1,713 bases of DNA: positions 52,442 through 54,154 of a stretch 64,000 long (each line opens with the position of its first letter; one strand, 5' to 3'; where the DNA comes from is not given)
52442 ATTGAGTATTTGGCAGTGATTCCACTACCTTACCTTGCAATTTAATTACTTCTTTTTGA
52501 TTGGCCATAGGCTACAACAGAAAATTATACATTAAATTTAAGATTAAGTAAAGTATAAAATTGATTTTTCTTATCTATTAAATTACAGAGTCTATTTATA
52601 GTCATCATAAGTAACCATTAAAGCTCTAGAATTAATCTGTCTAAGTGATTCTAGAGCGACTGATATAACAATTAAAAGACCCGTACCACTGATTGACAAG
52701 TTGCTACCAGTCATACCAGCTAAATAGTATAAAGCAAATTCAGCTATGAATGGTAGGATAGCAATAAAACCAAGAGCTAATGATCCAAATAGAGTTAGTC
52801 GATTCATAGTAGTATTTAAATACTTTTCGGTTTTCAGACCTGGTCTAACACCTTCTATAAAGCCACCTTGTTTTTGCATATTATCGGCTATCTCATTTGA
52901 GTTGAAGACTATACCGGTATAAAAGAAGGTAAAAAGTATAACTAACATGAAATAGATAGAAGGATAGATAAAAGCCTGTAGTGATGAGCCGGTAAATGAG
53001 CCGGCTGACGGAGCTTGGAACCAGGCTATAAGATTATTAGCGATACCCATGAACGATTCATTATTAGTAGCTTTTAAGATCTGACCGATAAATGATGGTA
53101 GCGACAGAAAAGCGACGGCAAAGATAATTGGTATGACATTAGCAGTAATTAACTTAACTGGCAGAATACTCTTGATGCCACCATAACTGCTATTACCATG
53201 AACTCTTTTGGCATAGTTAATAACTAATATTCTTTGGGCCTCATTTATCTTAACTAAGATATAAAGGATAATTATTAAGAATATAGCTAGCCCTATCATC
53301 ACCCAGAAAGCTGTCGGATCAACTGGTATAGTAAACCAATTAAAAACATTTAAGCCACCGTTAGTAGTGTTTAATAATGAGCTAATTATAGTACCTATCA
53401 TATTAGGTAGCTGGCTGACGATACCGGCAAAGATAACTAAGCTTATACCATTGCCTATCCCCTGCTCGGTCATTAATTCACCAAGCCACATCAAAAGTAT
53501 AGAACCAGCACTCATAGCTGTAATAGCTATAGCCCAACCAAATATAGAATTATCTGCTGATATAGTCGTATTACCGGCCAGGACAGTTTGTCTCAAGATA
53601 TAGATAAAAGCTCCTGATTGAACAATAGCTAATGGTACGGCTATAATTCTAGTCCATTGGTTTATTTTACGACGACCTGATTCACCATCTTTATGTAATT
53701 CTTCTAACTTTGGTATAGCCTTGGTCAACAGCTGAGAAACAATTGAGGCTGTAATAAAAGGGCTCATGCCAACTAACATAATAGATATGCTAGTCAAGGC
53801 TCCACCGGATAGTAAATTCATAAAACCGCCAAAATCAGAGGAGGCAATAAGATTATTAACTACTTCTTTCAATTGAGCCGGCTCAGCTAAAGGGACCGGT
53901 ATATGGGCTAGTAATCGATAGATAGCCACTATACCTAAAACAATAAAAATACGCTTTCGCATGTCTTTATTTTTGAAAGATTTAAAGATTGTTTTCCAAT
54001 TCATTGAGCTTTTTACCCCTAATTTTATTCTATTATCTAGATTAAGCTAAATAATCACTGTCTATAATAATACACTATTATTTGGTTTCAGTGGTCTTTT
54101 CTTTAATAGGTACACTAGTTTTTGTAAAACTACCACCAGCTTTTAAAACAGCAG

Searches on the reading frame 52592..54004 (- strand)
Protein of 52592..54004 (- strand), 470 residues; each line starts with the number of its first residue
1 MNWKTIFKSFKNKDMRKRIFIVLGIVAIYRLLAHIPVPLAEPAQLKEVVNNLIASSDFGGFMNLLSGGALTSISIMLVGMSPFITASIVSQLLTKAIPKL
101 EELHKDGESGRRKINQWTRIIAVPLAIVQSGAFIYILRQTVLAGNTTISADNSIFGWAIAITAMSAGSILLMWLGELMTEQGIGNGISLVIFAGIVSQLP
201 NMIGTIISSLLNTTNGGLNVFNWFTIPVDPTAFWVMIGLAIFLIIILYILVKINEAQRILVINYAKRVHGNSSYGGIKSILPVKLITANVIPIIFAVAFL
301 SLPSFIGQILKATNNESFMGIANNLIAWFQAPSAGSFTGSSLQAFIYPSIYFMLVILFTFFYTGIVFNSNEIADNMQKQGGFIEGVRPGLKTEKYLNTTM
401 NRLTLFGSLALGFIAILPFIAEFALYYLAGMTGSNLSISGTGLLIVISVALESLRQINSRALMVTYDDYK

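Call 73: find_related_loci(query=window:52592-54004:-, collection=genome_contigs, flank=500)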
Query window:52592-54004:- (470 aa) in genome_contigs; peptide patterns used: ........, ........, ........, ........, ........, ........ (x = any residue, [..] = any of these).
528 stretches matched a pattern; 467 encode a relative of the query (tblastn E <= 1e-3); the best 80 are kept; 80 distinct loci.
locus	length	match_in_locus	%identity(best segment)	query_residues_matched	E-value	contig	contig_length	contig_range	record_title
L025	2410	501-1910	82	1-470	0e+0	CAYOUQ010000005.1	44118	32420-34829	MAG TPA_asm: uncultured Candidatus Saccharimonas sp. isolate SRP263991_co7_910 genome assembly, contig: NODE_883_length_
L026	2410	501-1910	79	1-470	0e+0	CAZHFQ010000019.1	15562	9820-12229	MAG TPA_asm: uncultured Candidatus Saccharimonas sp. isolate SRP178699_co2_144 genome assembly, contig: NODE_3086_length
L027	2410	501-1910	82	1-470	0e+0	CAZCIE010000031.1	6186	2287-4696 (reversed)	MAG TPA_asm: uncultured Candidatus Saccharimonas sp. isolate SRP192927_co4_1008 genome assembly, contig: NODE_34802_leng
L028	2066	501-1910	79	1-470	0e+0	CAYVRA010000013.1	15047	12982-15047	MAG TPA_asm: uncultured Candidatus Saccharimonas sp. isolate SRP272421_co2_799 genome assembly, contig: NODE_12798_lengt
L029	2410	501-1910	81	1-470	0e+0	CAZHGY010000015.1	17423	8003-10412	MAG TPA_asm: uncultured Candidatus Saccharimonas sp. isolate SRP192927_co4_146 genome assembly, contig: NODE_6694_length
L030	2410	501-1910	79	1-470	0e+0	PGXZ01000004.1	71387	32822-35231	MAG: Candidatus Saccharibacteria bacterium HGW-Saccharibacteria-1 bjp_ig2103_scaffold_229, whole genome shotgun sequence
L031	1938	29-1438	79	1-470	0e+0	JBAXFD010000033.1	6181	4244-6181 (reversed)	MAG: Candidatus Saccharibacteria bacterium isolate ELA262 MAG262_33, whole genome shotgun sequence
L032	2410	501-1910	78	1-470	0e+0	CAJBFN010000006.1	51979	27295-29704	uncultured bacterium isolate Loc080925-8-8m_bin-325 genome assembly, contig: bin-325:06/11, whole genome shotgun sequenc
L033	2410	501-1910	77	1-470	0e+0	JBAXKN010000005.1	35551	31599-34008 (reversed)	MAG: Candidatus Saccharibacteria bacterium isolate ELA402 MAG402_5, whole genome shotgun sequence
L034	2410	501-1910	77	1-470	0e+0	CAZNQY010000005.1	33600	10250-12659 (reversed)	MAG TPA_asm: uncultured Candidatus Saccharimonas sp. isolate binchicken_co269_234 genome assembly, contig: NODE_1104_len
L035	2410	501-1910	77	1-470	0e+0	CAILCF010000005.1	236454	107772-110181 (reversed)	uncultured bacterium isolate AM-lipid-01-D7_bin-1717 genome assembly, contig: bin-1717:5/5, whole genome shotgun sequenc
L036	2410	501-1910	76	1-470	0e+0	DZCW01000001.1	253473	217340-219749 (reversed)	MAG TPA_asm: Candidatus Saccharimonas sp. isolate SulCav_PC08_64_41_18 SulCav_PC08-64_1_length_253473_cov_10.316189, who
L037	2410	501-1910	77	1-470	0e+0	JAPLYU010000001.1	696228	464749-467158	MAG: Candidatus Saccharibacteria bacterium isolate LacPavin_0818_WC45_MAG_42_11 LacPavin_0818_WC45_scaffold_66275, whole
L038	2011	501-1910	76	1-470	0e+0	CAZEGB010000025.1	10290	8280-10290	MAG TPA_asm: uncultured Candidatus Saccharimonas sp. isolate SRP263991_co6_530 genome assembly, contig: NODE_8118_length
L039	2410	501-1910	76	1-470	0e+0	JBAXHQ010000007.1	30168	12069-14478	MAG: Candidatus Saccharibacteria bacterium isolate ELA327 MAG327_7, whole genome shotgun sequence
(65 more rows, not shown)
